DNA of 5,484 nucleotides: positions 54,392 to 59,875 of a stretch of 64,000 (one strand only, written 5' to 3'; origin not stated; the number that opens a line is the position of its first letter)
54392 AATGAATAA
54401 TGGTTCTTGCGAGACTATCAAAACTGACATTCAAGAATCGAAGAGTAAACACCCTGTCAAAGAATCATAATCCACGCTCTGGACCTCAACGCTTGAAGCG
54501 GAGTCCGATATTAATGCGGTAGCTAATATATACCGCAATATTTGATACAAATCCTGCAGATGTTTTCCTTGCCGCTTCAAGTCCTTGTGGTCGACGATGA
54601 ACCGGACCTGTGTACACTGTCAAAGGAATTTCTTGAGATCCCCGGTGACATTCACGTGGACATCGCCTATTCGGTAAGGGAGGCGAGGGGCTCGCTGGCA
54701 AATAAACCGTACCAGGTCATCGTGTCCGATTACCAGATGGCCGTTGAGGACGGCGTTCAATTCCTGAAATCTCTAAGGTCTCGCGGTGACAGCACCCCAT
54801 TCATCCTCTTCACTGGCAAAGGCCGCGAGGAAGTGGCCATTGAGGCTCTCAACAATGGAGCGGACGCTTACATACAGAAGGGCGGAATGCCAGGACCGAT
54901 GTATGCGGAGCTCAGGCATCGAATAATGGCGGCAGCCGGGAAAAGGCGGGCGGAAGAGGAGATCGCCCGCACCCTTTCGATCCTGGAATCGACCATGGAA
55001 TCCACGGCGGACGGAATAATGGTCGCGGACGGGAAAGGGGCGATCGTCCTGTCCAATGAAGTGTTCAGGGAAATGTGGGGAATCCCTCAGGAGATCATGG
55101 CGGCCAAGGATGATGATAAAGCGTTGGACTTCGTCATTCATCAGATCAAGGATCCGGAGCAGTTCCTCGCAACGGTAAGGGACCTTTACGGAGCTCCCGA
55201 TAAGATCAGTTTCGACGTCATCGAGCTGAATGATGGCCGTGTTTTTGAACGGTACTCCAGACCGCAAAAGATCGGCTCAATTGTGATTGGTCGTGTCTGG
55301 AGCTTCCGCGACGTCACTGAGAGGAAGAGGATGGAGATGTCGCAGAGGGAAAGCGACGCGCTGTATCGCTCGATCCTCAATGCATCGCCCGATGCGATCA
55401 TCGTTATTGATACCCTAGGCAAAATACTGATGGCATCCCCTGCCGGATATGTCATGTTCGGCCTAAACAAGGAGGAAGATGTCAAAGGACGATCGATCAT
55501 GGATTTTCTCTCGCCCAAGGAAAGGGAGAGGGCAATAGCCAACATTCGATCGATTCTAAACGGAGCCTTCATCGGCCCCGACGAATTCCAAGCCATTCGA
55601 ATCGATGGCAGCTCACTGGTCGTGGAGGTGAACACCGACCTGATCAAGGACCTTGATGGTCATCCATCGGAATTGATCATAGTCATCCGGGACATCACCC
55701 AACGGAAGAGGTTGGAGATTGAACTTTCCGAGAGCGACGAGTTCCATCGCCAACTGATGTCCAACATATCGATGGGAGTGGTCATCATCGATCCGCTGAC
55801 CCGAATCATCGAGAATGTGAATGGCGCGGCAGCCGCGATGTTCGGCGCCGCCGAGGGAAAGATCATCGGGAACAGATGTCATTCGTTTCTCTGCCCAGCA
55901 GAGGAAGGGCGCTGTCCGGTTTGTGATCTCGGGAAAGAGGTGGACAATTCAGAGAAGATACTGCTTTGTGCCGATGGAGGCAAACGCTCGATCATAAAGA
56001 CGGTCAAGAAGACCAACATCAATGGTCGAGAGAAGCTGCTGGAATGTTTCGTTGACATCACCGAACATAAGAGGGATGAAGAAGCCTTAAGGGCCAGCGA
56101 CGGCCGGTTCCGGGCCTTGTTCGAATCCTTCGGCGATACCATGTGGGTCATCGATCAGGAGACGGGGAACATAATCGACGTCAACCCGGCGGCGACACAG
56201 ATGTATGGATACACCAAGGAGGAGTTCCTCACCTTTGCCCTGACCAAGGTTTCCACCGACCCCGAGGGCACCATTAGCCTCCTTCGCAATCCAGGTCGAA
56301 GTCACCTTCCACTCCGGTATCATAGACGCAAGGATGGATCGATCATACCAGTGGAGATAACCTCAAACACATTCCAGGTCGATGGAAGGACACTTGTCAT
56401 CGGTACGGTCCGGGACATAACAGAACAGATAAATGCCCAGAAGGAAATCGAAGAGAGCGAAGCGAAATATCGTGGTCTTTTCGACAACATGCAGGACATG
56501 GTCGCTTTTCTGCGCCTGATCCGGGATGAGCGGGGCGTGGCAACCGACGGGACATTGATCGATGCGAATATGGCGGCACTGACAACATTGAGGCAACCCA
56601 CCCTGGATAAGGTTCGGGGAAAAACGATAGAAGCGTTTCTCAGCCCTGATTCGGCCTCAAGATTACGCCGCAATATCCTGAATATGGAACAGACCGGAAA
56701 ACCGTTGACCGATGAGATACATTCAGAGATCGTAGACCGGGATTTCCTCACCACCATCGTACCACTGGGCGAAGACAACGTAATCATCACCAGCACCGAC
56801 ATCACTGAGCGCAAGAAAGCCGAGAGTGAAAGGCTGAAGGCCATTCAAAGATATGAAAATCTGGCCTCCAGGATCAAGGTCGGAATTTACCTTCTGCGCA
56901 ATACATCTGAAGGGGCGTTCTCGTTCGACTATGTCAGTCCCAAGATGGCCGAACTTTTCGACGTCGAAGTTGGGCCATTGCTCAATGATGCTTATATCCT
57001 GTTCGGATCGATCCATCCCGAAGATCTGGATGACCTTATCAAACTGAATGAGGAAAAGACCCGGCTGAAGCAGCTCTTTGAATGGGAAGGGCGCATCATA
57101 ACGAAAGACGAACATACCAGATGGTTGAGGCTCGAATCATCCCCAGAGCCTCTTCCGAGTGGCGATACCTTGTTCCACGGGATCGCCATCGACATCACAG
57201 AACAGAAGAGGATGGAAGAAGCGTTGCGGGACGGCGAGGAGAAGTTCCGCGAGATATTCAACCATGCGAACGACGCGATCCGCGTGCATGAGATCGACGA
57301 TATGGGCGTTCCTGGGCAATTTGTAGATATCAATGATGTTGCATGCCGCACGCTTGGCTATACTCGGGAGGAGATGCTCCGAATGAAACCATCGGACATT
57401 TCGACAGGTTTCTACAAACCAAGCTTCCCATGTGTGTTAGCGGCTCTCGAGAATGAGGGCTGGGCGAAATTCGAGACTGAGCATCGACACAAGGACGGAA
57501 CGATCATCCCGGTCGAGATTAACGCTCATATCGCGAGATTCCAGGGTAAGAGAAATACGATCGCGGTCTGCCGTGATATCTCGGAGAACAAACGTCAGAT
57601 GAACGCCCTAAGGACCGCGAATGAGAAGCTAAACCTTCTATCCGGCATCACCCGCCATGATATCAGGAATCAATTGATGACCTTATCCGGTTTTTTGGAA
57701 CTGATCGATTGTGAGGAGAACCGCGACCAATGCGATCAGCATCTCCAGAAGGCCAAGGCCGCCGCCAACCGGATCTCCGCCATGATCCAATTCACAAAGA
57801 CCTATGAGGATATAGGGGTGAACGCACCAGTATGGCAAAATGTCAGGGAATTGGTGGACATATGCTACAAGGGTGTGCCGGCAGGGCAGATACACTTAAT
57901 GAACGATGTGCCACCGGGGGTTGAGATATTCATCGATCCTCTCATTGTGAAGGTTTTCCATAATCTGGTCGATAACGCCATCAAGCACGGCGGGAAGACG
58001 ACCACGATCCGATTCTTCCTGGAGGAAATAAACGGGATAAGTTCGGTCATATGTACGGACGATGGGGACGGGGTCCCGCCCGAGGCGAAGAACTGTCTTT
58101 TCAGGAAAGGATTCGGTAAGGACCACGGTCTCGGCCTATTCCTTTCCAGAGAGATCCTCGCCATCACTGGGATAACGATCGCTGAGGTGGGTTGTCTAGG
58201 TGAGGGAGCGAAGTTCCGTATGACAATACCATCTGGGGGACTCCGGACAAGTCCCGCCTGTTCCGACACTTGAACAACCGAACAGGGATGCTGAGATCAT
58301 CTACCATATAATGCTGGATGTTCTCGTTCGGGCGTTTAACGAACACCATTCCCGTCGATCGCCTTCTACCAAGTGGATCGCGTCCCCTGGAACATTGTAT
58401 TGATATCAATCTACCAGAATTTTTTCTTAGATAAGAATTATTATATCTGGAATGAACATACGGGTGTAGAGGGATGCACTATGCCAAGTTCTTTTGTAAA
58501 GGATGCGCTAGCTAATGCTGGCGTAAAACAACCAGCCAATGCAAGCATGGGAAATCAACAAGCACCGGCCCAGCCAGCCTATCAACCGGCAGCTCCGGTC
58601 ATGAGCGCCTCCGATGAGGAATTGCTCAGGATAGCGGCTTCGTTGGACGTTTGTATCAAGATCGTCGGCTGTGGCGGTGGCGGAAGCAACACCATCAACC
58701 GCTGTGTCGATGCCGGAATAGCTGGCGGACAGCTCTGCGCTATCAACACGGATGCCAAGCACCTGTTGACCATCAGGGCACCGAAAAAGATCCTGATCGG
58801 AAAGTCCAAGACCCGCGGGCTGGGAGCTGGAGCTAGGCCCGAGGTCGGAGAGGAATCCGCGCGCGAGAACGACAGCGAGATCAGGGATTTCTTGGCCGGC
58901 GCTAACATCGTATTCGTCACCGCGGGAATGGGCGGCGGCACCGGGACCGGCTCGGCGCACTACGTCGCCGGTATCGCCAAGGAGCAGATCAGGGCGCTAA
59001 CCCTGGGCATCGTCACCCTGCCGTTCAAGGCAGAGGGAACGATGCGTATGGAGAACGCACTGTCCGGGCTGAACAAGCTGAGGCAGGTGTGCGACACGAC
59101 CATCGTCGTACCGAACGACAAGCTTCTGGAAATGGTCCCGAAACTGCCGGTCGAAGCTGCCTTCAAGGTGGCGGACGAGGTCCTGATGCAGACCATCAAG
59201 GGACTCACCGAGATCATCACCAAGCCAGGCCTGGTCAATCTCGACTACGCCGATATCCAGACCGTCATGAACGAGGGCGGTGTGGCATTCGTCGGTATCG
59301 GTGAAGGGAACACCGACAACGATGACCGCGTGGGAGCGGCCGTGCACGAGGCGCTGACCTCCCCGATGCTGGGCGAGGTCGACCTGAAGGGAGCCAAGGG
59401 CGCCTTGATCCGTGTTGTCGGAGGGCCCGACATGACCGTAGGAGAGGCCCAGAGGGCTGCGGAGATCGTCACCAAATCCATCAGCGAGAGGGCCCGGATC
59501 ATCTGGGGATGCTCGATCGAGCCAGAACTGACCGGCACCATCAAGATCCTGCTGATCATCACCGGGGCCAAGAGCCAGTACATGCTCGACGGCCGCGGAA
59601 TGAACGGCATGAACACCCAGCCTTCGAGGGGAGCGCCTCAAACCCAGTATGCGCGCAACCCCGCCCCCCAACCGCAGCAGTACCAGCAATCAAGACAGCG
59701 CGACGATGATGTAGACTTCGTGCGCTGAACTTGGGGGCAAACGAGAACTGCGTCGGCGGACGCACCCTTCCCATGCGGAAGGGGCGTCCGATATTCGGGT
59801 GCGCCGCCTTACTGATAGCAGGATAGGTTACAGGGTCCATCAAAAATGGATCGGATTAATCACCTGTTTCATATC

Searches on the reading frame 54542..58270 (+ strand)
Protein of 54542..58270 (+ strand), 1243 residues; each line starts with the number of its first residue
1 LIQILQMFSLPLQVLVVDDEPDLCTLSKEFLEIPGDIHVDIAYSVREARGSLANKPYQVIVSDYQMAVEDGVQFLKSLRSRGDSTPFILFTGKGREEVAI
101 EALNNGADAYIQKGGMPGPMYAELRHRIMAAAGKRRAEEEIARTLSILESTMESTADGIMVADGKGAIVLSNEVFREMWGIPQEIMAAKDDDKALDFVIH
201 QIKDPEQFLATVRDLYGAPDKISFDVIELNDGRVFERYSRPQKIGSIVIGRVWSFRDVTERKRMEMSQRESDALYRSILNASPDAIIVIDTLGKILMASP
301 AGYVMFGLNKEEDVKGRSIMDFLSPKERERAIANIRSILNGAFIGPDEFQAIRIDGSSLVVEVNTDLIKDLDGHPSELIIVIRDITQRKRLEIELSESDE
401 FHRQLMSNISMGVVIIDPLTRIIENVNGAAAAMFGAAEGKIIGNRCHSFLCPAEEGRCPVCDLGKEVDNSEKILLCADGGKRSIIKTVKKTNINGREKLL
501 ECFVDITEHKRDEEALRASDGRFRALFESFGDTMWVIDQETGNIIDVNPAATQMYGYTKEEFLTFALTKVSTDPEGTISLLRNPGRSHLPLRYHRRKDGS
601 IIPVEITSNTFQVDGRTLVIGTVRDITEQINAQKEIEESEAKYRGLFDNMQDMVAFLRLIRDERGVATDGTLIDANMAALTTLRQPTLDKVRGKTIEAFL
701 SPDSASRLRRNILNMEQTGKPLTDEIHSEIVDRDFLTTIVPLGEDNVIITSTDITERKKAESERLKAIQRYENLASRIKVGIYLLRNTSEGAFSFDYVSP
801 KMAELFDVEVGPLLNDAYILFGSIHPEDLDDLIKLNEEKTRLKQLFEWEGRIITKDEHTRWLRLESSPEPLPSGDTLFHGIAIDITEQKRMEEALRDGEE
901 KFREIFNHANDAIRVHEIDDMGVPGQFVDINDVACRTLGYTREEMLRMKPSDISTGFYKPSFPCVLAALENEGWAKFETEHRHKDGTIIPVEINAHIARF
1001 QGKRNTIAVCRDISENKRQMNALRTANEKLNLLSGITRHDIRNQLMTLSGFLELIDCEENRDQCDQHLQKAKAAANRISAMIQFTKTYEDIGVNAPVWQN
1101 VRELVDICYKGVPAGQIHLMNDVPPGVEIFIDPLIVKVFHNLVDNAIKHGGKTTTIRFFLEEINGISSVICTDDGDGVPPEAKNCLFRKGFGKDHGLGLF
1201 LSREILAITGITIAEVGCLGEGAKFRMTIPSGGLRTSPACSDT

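Call 77: search_protein_families(library=pfam, proteins=[window:54542-58270:+], max_evalue=0.00001)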
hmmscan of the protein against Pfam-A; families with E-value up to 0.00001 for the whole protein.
window:54542-58270:+ (1243 aa): 9 families
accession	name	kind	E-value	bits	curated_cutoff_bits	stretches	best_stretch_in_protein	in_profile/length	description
PF13426.13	PAS_9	-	3.3e-58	194.8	27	4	533-628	3-103/103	PAS domain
PF13188.13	PAS_8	-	1.8e-46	155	21.8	2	522-562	2-38/65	PAS domain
PF00989.32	PAS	-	1.7e-40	138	22.6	2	274-385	2-113/113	PAS fold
PF08448.16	PAS_4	-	3.5e-34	117.8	23.1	2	279-390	1-110/110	PAS fold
PF08447.18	PAS_3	-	1.3e-23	83.4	25.6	0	797-866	3-72/89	PAS fold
PF00072.30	Response_reg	-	1.4e-19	70.7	30.2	1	14-114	1-100/111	Response regulator receiver domain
PF02518.31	HATPase_c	-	6.4e-13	49.6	26.4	1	1135-1231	6-109/111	Histidine kinase-, DNA gyrase B-, and HSP90-like ATPase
PF24820.1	Diguanyl_cycl_sensor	-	1.9e-09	37.9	28.1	0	283-384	6-109/109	Diguanylate cyclase-like sensor domain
PF12860.13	PAS_7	-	4.1e-07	30.6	27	0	153-265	2-114/115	PAS fold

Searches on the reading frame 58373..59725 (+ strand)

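Call 77: search_protein_families(library=pfam, proteins=[window:58373-59725:+], max_evalue=0.00001)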
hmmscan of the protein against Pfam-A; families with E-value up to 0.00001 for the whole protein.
window:58373-59725:+ (451 aa): 2 families
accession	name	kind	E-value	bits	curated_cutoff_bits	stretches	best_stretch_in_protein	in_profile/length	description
PF00091.31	Tubulin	-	2.7e-46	158.7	33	1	95-255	2-189/190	Tubulin/FtsZ family, GTPase domain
PF12327.13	FtsZ_C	-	8e-26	90.6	27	1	303-399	1-94/95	FtsZ family, C-terminal domain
